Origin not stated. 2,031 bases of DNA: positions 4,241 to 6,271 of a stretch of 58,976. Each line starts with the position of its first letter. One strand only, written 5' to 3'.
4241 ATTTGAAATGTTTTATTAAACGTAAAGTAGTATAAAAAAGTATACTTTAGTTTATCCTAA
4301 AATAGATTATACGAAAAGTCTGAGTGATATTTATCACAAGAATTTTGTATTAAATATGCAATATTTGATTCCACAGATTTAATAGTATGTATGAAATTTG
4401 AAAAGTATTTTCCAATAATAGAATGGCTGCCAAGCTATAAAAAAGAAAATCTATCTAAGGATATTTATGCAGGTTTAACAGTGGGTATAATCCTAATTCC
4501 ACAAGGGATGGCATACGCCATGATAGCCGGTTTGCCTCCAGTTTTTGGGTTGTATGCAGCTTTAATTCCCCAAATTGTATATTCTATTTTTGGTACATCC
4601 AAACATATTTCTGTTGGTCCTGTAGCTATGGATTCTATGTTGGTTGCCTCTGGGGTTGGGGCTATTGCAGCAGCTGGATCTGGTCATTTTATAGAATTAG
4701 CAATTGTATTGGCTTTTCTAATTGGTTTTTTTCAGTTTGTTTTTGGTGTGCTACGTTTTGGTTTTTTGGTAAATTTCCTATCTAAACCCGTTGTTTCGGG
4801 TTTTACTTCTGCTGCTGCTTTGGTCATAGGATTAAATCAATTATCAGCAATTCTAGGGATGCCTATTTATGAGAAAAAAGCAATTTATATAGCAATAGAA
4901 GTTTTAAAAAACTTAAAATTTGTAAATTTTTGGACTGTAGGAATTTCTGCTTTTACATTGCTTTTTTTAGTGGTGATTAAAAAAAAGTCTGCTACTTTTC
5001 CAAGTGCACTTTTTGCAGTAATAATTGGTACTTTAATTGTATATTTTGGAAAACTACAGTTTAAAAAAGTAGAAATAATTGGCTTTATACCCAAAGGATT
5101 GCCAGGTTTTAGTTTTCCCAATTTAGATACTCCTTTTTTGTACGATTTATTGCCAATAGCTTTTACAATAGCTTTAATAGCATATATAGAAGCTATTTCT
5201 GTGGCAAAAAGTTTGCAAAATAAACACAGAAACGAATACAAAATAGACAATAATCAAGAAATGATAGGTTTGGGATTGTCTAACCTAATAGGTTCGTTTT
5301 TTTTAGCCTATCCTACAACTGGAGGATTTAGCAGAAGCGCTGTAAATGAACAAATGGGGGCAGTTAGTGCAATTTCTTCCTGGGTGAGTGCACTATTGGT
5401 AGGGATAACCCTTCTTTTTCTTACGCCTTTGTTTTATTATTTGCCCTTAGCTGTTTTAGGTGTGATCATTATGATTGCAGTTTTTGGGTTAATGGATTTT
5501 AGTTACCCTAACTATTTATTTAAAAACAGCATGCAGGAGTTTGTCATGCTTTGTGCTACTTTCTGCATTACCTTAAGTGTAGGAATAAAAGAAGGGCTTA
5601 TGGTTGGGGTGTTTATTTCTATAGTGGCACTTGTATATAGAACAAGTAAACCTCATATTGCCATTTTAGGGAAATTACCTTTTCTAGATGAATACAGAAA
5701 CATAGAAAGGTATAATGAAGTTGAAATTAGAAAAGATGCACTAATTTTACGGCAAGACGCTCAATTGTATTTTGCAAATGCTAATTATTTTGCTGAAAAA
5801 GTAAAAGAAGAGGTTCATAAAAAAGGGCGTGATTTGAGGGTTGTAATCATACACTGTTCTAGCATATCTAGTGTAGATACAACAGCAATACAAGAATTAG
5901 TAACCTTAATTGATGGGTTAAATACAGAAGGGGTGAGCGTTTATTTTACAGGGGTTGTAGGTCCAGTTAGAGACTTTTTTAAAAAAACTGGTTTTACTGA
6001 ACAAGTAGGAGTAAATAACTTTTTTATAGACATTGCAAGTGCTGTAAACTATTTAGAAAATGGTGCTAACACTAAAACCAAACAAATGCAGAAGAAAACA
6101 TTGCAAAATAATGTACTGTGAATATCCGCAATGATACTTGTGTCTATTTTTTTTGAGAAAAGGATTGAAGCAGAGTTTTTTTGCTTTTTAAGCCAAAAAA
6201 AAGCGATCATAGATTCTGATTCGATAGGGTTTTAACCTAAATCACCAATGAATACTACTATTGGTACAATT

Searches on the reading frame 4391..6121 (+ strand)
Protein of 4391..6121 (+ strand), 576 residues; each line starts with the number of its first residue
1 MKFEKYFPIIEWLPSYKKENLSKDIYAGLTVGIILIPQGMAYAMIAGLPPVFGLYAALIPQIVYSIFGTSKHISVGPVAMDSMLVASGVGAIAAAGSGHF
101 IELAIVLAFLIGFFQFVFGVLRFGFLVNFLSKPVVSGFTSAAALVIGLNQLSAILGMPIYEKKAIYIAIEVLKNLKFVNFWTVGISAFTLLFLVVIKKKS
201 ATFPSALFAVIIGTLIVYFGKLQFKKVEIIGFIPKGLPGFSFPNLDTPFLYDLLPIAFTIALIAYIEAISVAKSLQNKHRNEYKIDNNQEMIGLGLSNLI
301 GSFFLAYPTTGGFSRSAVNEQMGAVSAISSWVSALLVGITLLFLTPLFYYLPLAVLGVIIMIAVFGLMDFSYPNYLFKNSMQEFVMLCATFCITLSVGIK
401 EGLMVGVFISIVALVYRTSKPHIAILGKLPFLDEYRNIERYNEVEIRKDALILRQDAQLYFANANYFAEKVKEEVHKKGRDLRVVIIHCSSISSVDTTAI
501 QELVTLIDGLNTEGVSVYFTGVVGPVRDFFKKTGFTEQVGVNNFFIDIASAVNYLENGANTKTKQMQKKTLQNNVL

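Call 63: search_protein_families(library=pfam, proteins=[window:4391-6121:+], max_evalue=0.0001)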
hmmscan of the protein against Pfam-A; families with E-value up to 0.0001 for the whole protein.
window:4391-6121:+ (576 aa): 2 families
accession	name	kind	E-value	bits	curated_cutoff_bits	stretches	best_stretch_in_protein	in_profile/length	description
PF00916.26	Sulfate_transp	-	1.3e-104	350.5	23.2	1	21-390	1-380/380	Sulfate permease family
PF01740.26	STAS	-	5.8e-17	61.8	22.6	1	443-547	3-102/106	STAS domain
